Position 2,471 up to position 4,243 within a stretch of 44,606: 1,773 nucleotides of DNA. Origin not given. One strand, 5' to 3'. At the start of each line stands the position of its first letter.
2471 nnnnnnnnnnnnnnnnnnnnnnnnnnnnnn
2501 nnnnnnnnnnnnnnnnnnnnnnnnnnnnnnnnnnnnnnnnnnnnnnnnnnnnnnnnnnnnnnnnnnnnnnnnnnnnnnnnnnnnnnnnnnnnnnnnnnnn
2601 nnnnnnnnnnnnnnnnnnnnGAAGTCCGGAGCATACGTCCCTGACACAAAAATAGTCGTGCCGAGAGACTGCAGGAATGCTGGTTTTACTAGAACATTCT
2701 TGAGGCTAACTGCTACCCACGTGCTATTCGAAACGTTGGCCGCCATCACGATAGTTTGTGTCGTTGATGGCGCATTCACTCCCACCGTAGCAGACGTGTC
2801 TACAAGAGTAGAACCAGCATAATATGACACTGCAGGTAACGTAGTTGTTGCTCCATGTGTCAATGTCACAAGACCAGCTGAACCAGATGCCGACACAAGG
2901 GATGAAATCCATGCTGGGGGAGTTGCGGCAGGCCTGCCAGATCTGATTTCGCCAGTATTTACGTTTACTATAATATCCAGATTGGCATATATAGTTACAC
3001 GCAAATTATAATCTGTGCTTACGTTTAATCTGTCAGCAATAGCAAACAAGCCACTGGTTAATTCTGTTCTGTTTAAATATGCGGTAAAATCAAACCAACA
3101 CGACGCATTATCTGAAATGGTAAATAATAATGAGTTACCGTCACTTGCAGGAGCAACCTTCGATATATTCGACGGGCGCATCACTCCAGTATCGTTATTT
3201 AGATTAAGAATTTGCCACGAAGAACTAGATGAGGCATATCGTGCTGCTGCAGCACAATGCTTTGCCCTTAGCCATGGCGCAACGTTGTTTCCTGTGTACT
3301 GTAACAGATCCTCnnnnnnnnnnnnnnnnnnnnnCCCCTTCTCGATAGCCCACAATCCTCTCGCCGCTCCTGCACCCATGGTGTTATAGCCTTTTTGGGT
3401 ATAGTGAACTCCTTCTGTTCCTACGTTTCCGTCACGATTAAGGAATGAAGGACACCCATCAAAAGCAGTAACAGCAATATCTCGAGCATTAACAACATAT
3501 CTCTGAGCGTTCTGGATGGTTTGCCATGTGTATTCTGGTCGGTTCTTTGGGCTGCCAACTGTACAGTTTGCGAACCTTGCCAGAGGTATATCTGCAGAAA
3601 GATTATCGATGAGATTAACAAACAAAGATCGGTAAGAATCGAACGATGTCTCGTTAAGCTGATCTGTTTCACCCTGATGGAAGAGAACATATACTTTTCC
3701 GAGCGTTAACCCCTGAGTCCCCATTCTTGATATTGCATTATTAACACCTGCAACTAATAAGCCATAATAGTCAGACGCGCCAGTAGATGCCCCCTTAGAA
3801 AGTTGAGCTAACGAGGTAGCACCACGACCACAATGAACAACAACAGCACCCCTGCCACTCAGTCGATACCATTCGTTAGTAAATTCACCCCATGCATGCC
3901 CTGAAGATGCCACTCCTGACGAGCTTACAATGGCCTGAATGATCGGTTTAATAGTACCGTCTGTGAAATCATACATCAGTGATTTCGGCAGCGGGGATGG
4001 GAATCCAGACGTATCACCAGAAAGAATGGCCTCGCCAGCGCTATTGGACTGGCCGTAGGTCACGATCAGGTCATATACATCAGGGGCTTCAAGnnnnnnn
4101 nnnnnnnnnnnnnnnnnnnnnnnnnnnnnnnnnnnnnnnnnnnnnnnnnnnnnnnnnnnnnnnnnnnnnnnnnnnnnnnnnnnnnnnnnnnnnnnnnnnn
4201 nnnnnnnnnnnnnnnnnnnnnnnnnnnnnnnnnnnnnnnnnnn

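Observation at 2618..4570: Tailspike carries an SGNH/SASA-type esterase domain (putative polysaccharide deacetylase)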

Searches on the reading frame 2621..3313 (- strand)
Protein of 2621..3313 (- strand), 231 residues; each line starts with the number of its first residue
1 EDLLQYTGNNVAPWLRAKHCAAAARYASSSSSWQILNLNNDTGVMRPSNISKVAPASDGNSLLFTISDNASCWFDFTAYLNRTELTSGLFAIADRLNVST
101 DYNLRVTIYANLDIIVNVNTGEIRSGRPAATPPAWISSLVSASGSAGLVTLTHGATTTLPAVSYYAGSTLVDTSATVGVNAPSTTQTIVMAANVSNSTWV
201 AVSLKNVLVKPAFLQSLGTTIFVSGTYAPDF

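Call 54: predict_structure(alignment_id=A3)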
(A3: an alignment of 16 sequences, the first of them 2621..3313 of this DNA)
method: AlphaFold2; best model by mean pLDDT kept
length: 231 residues; sequences in the alignment: 16
mean_pLDDT: 88.3   pTM: 0.82
mean pLDDT of the five models: 88.3, 88.3, 88.0, 86.7, 86.2
residues with pLDDT >= 90: 142; 70-90: 70; 50-70: 17; < 50: 2
segments of 3 or more residues with pLDDT < 50: none
pLDDT, mean of each block of 10 residues (from residue 1): 51 76 93 91 87 95 94 91 89 92 96 94 90 89 92 93 83 84 95 86 95 88 90 59
secondary structure, 60 per line:
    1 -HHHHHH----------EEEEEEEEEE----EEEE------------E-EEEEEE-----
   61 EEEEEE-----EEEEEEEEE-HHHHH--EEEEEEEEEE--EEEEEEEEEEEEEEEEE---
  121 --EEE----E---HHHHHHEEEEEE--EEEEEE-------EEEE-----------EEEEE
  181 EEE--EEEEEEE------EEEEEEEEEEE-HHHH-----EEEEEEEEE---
elements in order: H2-7 E18-27 E32-35 E50-55 E61-66 E72-80 H82-86 E89-98 E101-117 E123-125 H134-139 E140-145 E148-153 E161-164 E176-183 E186-192 E199-209 H211-214 E220-228

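Call 81: search_protein_representatives(alignment_id=A3)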
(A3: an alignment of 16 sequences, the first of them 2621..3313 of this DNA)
Query: 16 sequences, 228 profile positions. Proteins with E-value up to 0.001 (for the whole library): 81; up to 1e-10: 55; up to 1e-30: 22. The best 81 are listed.
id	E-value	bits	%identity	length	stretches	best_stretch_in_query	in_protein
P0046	7.3e-78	277.5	-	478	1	1-228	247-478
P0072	4.6e-75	268.3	-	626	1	1-228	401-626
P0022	6.8e-67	241.6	-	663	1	1-228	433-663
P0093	8.2e-66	238.1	-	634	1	2-227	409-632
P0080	6.3e-65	235.2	-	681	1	2-228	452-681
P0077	1.3e-64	234.1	-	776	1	2-226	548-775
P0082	6.4e-64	231.9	-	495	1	2-227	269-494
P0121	5.5e-58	212.5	-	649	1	2-227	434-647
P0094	5.6e-55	202.6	-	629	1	2-227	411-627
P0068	1.8e-54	201.0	-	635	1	2-227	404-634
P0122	3.7e-51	190.1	-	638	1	2-227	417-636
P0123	7.1e-51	189.2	-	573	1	1-227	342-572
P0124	1.7e-50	187.9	-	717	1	2-227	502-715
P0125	1.1e-47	178.8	-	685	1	2-227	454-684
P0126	3.6e-46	173.8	-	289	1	2-227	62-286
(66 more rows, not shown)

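Call 83: search_protein_families(library=pfam, alignment_id=A5, max_evalue=0.001)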
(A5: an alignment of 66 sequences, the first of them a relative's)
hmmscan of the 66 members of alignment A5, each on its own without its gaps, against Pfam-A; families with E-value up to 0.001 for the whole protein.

A. member 1, P0121 (649 aa): 2 families
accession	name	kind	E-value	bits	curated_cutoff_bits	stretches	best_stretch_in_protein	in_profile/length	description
PF09008.15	Head_binding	-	4.7e-61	204.5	24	1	31-141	3-113/113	Head binding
PF03629.24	SASA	-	5.5e-21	75.6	24.8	1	185-418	2-222/226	Carbohydrate esterase, sialic acid-specific acetylesterase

B. families by the number of members that match (of 66 scanned): 6 families
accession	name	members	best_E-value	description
PF03629.24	SASA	61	7e-23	Carbohydrate esterase, sialic acid-specific acetylesterase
PF18668.6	Tail_spike_N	8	9.1e-21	Tail spike TSP1/Gp66 receptor binding N-terminal domain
PF09008.15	Head_binding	3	6.7e-65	Head binding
PF12571.13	Phage_tail_fib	2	1e-57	Phage tail-collar fibre protein, N-terminal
PF03906.20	Phage_T7_tail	2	8.1e-43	Phage T7 tail fibre protein, N-terminal domain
PF00657.28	Lipase_GDSL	2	4.8e-05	GDSL-like Lipase/Acylhydrolase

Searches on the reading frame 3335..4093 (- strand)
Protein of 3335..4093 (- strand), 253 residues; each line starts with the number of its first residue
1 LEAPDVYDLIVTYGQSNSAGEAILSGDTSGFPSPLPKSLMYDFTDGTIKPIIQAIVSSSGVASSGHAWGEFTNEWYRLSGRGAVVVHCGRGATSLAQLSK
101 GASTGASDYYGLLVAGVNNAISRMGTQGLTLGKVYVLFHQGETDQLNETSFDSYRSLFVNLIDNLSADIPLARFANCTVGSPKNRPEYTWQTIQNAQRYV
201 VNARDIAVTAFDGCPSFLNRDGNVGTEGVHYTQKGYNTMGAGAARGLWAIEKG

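Call 34: search_solved_structures(query=window:3335-4093:-, max_evalue=10, show_alignments=5)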
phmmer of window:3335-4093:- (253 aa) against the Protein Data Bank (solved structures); distinct sequences matched with E-value up to 10: 2.
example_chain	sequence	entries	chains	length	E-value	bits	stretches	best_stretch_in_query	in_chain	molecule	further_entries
5w08_G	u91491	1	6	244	0.25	13.9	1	75-128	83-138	K03.12 antibody heavy chain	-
6ur5_A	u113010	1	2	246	0.25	13.9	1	75-128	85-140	Antibody heavy chain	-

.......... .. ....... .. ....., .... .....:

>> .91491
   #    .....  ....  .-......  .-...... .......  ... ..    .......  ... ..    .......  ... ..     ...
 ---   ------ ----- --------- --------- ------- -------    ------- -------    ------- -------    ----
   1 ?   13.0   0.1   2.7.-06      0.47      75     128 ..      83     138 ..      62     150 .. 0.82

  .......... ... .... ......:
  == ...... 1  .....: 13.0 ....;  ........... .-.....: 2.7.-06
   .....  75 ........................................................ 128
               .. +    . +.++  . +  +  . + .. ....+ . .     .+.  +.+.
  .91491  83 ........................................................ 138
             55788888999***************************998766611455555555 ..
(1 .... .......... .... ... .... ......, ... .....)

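Call 39: search_solved_structures(query=A2, max_evalue=1, show_alignments=4)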
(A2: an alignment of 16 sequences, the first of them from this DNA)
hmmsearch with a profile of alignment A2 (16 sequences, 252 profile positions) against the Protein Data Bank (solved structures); distinct sequences matched with E-value up to 1: 8.
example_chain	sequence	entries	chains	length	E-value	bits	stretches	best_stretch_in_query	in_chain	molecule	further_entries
2apj_A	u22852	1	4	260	1.3e-09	41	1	71-179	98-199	Putative Esterase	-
1zmb_A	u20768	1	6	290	2.8e-05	26.8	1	66-171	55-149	Acetylxylan esterase related enzyme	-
1yzf_A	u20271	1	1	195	0.00025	23.7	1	134-245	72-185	lipase/acylhydrolase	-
9h4u_A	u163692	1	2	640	0.011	18.2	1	129-201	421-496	Carbohydrate esterase FI8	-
7kmm_A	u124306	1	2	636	0.11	15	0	134-167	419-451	Sialic acid-specific 9-O-acetylesterase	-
4k3u_A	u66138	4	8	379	0.12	14.9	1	177-250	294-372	GDSL-like Lipase/Acylhydrolase family protein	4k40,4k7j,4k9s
3pt5_A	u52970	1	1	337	0.39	13.2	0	83-170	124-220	NANS (YJHS), A 9-O-acetyl N-acetylneuraminic acid esterase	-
8gkd_A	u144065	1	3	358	0.74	12.3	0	131-247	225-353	SGNH hydrolase-type esterase domain-containing protein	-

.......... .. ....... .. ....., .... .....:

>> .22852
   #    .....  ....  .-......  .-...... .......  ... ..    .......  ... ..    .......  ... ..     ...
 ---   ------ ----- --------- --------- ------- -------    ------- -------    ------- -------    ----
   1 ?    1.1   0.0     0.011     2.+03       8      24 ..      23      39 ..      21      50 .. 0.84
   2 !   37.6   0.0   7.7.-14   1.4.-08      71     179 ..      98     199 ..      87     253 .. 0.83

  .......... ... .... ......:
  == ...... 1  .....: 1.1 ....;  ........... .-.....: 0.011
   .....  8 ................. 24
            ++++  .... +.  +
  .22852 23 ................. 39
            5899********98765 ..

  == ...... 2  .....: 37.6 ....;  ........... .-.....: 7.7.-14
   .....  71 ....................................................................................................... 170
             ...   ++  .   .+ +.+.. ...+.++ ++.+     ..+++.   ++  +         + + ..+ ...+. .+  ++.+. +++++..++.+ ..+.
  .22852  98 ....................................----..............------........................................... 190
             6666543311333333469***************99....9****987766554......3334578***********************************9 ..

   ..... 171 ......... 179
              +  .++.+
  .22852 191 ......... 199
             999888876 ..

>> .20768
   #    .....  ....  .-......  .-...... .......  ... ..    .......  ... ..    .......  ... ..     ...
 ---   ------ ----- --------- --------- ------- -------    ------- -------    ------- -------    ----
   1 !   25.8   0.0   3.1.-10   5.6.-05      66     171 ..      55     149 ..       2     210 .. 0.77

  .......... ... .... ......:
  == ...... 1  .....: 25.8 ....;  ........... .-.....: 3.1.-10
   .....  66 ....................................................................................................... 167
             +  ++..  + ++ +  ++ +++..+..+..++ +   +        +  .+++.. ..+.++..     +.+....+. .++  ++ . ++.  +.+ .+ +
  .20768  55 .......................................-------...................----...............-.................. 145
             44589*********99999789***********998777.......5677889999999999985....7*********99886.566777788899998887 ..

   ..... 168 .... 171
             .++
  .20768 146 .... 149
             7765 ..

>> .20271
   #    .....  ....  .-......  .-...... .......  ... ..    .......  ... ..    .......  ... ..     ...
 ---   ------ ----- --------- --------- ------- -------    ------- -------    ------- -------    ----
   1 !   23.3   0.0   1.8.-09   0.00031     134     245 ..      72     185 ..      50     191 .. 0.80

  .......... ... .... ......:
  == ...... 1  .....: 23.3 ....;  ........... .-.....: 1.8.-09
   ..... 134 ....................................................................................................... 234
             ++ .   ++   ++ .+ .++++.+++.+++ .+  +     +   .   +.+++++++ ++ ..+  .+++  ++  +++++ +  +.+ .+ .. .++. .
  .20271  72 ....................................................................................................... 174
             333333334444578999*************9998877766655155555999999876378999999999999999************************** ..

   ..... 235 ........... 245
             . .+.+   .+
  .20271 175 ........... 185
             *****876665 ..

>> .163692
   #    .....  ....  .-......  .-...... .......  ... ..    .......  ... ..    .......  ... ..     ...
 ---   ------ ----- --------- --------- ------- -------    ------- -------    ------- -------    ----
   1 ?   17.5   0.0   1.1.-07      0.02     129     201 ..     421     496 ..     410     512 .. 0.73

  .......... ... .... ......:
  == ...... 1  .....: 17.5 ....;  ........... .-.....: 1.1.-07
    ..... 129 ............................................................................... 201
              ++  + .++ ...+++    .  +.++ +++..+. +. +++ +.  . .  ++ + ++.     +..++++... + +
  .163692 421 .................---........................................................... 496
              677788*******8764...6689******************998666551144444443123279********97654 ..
